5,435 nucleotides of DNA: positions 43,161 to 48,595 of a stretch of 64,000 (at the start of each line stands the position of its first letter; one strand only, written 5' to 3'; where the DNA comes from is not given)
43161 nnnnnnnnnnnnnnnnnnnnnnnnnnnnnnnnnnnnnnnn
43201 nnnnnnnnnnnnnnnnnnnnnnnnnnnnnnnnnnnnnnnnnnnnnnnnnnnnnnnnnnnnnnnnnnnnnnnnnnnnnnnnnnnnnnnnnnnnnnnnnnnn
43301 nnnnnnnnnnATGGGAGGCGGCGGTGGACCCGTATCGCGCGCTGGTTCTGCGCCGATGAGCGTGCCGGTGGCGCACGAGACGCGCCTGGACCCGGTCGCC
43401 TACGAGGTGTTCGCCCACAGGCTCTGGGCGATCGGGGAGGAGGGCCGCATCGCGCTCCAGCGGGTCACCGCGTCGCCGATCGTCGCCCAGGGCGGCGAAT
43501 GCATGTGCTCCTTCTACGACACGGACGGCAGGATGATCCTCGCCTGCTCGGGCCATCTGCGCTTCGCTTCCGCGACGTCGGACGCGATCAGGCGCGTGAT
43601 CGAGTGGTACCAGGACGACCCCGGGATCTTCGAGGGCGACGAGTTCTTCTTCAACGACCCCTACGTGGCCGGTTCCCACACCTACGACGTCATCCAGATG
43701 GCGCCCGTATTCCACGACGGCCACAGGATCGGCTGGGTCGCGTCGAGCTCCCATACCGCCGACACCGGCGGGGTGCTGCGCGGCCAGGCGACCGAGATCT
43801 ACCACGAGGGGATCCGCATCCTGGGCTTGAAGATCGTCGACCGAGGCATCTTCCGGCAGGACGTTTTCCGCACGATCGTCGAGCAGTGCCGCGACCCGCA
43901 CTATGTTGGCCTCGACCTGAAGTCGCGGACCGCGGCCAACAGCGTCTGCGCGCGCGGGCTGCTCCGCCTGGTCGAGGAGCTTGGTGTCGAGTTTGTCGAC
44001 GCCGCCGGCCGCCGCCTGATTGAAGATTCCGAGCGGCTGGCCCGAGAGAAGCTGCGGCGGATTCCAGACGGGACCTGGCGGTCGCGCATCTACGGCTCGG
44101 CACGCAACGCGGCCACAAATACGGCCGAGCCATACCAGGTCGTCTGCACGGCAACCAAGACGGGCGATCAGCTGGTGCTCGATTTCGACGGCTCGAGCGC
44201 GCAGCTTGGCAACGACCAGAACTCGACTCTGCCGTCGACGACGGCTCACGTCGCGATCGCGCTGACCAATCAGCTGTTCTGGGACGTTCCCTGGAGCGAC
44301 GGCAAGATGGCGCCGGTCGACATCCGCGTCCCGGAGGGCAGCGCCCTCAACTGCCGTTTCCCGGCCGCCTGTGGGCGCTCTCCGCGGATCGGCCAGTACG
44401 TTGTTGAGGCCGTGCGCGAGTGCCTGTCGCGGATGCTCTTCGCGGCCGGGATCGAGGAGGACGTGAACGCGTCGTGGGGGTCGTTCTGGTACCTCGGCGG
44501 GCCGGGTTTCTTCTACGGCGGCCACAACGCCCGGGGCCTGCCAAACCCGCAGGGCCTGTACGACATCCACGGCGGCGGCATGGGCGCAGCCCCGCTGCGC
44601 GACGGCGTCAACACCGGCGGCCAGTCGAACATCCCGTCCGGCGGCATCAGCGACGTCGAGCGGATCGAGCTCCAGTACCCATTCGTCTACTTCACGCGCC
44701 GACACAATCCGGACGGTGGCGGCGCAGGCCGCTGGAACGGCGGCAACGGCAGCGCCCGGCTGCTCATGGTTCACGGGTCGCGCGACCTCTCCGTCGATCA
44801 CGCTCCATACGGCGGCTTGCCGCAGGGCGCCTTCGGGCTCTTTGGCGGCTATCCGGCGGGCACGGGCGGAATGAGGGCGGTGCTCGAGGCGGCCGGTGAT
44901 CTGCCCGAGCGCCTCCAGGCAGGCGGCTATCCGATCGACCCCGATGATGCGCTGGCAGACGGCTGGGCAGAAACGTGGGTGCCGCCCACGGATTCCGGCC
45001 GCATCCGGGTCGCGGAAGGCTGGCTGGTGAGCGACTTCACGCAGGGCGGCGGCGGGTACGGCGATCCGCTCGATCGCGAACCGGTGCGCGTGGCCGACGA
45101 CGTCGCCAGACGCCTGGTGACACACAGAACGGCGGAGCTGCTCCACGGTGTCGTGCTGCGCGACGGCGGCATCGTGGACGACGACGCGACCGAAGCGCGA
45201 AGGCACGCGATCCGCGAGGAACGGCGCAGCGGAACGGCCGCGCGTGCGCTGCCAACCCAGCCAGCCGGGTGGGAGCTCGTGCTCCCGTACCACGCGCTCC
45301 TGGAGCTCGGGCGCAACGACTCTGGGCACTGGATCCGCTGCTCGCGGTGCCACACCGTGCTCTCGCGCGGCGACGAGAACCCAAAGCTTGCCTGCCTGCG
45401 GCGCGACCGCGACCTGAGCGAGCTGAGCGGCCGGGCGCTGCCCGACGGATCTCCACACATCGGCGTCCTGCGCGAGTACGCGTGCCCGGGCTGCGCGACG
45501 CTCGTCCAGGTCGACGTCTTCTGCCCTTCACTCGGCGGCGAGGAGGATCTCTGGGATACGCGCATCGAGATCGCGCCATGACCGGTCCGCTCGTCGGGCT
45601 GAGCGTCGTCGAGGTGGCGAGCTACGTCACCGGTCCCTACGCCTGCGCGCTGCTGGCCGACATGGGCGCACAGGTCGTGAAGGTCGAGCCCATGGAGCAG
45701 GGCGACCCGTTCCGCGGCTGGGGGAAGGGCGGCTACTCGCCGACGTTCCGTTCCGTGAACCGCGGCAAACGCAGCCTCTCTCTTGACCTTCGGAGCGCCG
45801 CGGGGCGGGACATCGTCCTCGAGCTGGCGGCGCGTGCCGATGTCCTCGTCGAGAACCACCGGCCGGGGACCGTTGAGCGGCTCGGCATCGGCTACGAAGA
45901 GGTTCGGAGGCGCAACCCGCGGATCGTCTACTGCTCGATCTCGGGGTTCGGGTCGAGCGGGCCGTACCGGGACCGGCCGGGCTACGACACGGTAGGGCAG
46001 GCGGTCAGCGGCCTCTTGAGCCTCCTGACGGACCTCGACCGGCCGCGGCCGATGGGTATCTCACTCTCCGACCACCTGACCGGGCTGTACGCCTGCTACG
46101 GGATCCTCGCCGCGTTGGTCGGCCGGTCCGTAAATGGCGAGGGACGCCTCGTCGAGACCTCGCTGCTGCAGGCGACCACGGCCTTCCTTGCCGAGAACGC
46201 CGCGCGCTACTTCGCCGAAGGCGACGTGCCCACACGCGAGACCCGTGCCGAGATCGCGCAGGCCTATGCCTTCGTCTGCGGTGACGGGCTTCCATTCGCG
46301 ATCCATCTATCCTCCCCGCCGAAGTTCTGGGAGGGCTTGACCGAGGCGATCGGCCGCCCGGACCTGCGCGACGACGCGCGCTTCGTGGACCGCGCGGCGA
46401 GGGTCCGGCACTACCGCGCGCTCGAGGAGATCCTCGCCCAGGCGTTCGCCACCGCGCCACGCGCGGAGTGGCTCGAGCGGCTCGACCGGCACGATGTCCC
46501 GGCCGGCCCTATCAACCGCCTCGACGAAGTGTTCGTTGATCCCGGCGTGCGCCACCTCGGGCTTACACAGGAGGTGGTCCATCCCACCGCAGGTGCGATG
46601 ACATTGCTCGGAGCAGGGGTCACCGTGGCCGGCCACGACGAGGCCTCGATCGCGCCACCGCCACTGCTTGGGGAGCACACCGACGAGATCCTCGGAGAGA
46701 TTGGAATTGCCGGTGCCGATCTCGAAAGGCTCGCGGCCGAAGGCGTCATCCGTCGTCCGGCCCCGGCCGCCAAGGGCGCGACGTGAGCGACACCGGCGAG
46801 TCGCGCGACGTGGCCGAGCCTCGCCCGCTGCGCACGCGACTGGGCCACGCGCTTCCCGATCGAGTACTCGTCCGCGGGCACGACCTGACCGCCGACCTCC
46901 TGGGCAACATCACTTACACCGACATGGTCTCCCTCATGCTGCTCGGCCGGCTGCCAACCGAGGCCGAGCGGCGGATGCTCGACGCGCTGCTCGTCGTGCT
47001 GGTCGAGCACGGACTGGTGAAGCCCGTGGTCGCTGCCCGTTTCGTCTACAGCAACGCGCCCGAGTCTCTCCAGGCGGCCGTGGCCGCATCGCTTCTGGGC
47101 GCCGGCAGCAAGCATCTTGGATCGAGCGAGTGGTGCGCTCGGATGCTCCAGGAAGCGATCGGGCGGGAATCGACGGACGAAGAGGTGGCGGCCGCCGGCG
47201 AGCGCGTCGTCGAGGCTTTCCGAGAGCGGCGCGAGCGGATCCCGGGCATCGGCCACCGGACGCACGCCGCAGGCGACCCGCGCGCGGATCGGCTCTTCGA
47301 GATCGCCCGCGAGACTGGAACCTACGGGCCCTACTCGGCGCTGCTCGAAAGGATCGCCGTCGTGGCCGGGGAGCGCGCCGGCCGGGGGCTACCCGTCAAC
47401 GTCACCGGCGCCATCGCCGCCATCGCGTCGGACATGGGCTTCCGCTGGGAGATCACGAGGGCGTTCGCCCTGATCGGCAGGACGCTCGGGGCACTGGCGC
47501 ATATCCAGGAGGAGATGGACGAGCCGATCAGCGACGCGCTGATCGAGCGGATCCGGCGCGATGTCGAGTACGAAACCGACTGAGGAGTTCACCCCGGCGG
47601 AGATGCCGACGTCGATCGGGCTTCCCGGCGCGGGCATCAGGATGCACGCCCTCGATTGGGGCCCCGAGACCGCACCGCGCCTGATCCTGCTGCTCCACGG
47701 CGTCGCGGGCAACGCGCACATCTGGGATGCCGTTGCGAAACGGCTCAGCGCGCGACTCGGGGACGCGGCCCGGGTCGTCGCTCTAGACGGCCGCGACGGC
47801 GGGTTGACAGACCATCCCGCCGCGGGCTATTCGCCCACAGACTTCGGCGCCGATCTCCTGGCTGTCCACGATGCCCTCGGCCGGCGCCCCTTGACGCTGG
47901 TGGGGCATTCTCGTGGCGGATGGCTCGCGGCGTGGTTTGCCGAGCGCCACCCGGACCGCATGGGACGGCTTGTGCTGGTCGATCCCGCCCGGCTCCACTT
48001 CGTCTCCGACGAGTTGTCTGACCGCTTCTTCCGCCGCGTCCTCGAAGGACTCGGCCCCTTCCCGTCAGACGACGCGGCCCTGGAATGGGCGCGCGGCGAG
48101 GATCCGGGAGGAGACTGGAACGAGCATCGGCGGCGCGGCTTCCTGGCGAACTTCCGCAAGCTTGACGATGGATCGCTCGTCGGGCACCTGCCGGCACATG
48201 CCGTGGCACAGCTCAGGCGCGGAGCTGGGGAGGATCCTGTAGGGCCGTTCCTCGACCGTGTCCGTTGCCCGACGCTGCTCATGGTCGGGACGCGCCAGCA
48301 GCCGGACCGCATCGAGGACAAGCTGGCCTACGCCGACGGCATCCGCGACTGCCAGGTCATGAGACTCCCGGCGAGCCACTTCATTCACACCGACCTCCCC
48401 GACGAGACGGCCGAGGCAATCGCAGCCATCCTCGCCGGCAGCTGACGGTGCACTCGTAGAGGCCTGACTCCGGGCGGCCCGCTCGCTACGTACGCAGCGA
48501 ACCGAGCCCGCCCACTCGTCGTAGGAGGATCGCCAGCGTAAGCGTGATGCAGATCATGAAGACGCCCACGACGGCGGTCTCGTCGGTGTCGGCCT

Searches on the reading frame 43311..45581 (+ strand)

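Call 17: search_protein_families(library=pfam, proteins=[window:43311-45581:+], max_evalue=0.001)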
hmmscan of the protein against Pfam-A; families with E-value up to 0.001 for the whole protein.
window:43311-45581:+ (756 aa): 2 families
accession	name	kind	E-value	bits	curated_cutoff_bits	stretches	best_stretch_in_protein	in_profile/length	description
PF02538.19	Hydantoinase_B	-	4.2e-106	355.9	26.8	1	27-586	1-519/519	Hydantoinase B/oxoprolinase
PF08882.16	Acetone_carb_G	-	1.1e-05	26.1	21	1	656-739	7-93/113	Acetone carboxylase gamma subunit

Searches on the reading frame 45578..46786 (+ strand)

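Call 17: search_protein_families(library=pfam, proteins=[window:45578-46786:+], max_evalue=0.001)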
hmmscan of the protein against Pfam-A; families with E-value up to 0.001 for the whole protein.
window:45578-46786:+ (402 aa): 1 family
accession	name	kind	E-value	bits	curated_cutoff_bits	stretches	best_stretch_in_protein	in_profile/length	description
PF02515.22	CoA_transf_3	-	8e-113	377.7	23.3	1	5-368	1-366/366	CoA-transferase family III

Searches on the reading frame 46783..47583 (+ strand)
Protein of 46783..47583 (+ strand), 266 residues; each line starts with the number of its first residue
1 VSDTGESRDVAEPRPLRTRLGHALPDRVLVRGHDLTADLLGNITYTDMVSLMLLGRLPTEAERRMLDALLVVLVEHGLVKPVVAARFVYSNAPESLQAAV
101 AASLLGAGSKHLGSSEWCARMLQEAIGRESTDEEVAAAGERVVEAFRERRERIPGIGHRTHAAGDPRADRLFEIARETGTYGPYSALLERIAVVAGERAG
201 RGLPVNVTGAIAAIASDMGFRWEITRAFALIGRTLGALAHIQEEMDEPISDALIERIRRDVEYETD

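Call 17: search_protein_families(library=pfam, proteins=[window:46783-47583:+], max_evalue=0.001)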
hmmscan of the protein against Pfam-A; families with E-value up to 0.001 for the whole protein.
window:46783-47583:+ (266 aa): 1 family
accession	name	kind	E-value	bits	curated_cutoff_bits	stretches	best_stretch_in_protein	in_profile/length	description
PF00285.26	Citrate_synt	-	6.4e-28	98.2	27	1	45-247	149-350/357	Citrate synthase, C-terminal domain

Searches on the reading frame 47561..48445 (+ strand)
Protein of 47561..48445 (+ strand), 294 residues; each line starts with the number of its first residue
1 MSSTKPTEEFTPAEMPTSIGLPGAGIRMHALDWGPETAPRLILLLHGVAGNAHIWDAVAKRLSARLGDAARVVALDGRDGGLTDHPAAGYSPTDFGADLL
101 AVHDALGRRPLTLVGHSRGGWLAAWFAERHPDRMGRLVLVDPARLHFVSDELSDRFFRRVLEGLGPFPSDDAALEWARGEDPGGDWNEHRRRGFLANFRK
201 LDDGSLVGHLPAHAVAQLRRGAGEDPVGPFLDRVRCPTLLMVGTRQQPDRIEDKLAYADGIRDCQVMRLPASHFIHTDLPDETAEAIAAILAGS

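Call 17: search_protein_families(library=pfam, proteins=[window:47561-48445:+], max_evalue=0.001)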
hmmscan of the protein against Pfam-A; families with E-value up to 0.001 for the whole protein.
window:47561-48445:+ (294 aa): 4 families
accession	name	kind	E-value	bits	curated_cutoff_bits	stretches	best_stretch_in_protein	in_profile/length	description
PF00561.26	Abhydrolase_1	-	7.3e-21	75.4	25.8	1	41-243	2-207/245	alpha/beta hydrolase fold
PF12697.13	Abhydrolase_6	-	6e-16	60.2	26.3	1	42-286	1-217/217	Alpha/beta hydrolase family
PF12146.15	Hydrolase_4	-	8.4e-08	32.2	27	1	40-143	5-110/239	Serine aminopeptidase, S33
PF00975.26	Thioesterase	-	0.00092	19.9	26.4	0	42-135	3-91/226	Thioesterase domain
